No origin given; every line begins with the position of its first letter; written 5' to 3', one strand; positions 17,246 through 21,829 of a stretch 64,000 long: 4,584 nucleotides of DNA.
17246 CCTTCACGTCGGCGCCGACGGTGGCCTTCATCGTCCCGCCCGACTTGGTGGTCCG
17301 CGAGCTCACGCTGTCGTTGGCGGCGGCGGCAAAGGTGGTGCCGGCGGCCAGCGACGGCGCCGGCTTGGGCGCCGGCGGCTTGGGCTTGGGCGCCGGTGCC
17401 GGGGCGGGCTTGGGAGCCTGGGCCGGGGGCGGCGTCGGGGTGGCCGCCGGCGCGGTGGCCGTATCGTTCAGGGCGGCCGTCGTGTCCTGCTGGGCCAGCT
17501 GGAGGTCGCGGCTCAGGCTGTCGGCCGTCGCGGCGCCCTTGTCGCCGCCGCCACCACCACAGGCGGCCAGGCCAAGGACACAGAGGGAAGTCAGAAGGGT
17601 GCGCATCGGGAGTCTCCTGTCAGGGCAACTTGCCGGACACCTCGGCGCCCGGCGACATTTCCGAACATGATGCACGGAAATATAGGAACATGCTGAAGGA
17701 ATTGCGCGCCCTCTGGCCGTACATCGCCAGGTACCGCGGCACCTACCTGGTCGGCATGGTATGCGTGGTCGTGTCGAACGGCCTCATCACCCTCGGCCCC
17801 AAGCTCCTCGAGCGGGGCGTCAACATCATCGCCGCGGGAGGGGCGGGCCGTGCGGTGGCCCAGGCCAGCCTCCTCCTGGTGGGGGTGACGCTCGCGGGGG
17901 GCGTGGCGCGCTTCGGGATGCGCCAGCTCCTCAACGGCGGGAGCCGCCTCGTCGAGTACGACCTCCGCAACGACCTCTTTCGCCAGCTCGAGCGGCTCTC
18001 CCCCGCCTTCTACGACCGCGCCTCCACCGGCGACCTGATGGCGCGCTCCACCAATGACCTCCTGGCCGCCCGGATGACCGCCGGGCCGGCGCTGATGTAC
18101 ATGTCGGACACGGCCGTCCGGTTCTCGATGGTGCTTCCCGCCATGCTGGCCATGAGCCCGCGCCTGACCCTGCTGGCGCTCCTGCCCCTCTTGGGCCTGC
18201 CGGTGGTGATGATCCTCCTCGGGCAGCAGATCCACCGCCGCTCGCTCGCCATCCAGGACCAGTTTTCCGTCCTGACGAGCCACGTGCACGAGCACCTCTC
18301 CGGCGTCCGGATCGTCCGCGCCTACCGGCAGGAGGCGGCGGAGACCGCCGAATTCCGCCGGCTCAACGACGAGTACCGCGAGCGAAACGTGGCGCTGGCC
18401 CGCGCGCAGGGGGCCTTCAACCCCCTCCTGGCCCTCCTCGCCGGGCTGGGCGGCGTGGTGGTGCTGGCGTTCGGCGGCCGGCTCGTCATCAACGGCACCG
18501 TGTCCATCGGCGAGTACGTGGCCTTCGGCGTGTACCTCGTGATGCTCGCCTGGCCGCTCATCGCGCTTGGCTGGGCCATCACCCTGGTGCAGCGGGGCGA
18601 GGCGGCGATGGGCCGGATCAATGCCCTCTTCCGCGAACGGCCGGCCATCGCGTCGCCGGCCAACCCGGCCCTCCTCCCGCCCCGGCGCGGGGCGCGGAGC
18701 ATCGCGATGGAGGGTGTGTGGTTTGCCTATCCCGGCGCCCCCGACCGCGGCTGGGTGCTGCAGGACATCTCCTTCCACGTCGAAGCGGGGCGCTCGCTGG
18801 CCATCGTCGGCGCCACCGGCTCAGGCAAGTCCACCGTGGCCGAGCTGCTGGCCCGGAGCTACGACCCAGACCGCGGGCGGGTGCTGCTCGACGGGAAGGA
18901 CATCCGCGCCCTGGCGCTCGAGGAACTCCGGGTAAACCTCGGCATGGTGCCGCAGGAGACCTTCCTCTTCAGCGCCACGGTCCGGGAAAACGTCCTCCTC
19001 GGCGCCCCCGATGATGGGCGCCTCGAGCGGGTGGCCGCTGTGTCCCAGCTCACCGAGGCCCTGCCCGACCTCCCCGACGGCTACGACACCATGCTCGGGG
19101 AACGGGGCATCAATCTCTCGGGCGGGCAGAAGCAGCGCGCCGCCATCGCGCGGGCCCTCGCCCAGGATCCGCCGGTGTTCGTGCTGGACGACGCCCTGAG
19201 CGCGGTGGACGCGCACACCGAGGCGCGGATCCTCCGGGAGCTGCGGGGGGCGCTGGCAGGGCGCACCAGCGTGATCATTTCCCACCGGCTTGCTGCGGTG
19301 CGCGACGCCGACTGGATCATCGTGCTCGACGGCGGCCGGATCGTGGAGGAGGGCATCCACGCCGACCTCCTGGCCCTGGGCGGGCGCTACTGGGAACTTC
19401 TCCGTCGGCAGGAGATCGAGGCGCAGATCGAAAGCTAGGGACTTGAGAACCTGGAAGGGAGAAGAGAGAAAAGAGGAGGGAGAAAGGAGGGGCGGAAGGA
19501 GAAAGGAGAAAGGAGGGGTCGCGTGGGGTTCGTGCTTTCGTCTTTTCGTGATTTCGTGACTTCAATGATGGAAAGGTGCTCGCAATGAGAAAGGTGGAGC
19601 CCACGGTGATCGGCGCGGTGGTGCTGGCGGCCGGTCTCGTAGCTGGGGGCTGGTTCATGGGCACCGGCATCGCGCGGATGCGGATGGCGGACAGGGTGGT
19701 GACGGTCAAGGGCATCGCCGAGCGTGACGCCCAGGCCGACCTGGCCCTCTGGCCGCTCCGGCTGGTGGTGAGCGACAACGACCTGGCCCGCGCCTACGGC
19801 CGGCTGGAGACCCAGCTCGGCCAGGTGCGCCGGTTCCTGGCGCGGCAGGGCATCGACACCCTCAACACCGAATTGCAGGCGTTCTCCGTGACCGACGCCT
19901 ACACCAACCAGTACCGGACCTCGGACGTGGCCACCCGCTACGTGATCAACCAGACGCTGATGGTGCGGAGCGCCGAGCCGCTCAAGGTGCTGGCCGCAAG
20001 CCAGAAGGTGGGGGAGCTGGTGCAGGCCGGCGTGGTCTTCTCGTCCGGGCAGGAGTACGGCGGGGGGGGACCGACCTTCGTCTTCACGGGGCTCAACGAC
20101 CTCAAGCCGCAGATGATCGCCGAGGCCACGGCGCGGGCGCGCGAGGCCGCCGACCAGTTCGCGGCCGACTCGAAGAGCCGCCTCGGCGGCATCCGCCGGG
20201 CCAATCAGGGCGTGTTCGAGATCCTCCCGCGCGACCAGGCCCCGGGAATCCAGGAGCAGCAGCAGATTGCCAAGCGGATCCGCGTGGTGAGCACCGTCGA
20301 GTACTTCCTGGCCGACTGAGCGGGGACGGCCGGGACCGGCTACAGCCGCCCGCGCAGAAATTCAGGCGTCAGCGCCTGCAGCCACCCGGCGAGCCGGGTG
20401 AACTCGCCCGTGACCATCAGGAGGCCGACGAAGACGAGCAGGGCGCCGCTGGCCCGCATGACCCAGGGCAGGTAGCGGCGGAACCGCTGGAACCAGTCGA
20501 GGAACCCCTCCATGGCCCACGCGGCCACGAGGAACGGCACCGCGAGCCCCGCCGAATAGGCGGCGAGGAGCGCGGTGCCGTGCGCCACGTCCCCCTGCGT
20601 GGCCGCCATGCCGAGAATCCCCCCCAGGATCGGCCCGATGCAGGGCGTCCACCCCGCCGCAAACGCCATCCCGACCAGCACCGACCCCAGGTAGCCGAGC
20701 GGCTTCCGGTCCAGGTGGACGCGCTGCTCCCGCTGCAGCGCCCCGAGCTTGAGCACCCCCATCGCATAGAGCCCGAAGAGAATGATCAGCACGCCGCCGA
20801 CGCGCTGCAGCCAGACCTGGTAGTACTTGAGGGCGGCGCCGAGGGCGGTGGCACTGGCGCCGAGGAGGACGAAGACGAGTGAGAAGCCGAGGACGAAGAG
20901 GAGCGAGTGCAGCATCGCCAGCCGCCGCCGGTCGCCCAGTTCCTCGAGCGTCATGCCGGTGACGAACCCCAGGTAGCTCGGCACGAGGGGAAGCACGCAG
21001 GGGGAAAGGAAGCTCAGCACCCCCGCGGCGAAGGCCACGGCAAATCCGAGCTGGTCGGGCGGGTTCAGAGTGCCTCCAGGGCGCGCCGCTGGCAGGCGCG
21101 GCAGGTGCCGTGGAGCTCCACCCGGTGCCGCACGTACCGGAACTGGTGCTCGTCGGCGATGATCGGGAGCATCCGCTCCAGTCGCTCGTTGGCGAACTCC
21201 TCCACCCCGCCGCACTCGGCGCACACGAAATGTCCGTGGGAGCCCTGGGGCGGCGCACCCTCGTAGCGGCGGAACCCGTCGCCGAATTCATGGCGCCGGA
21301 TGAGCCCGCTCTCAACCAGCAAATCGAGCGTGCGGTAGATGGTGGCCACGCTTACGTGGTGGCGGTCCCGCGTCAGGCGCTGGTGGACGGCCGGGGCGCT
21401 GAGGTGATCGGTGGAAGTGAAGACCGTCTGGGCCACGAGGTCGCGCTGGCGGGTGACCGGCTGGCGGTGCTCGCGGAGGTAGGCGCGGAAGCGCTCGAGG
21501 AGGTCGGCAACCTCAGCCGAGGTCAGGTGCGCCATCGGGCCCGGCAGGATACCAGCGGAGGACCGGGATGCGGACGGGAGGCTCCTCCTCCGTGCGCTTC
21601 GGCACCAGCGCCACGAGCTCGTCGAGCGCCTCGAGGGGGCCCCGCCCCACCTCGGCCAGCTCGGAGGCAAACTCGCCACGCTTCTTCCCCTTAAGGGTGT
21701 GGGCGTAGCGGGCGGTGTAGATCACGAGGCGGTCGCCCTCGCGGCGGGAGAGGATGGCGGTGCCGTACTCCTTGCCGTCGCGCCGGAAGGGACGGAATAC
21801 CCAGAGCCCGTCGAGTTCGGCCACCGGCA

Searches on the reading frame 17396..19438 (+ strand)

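Call 25: search_protein_families(library=pfam, proteins=[window:17396-19438:+], max_evalue=0.001)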
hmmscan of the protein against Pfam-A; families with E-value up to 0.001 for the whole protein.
window:17396-19438:+ (680 aa): 7 families
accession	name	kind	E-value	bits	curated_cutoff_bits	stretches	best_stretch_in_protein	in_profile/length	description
PF00664.28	ABC_membrane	-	1.6e-38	133.4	28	1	118-388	2-274/274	ABC transporter transmembrane region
PF00005.33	ABC_tran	-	6.1e-32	111.5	25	1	455-601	1-136/137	ABC transporter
PF02463.25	SMC_N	-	1.7e-05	24.8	40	0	495-641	110-208/220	RecF/RecN/SMC N terminal domain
PF13191.12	AAA_16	-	4.2e-05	24.6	32.6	1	465-603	22-144/167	AAA ATPase domain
PF06414.18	Zeta_toxin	-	0.00018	21.4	22.3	1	470-506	21-57/199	Zeta toxin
PF13401.12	AAA_22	-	0.00032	21.5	27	0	465-517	5-33/130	AAA domain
PF01935.23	DUF87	-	0.00061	20.4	23.2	0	465-488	23-46/220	Helicase HerA, central domain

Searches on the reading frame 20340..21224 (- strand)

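Call 26: search_protein_families(library=pfam, proteins=[window:20340-21224:-], max_evalue=0.001)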
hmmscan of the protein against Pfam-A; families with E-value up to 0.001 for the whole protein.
window:20340-21224:- (294 aa): 1 family
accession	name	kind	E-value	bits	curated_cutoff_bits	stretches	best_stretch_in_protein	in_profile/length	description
PF02683.22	DsbD_TM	-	7.8e-19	68.3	27.1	1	62-271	6-215/219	Cytochrome C biogenesis protein transmembrane domain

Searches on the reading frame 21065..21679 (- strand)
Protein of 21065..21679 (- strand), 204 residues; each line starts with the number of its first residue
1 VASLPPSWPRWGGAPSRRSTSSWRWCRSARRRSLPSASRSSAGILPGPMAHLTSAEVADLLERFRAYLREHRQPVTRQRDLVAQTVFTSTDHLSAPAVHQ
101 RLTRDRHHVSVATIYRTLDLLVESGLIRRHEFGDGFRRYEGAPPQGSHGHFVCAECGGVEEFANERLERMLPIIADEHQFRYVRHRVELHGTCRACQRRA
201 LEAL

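Call 26: search_protein_families(library=pfam, proteins=[window:21065-21679:-], max_evalue=0.001)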
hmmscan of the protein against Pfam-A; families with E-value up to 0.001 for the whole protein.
window:21065-21679:- (204 aa): 1 family
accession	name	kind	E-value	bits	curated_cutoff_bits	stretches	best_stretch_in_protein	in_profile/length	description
PF01475.25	FUR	-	2.1e-27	96.1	23.1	1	75-189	6-120/121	Ferric uptake regulator family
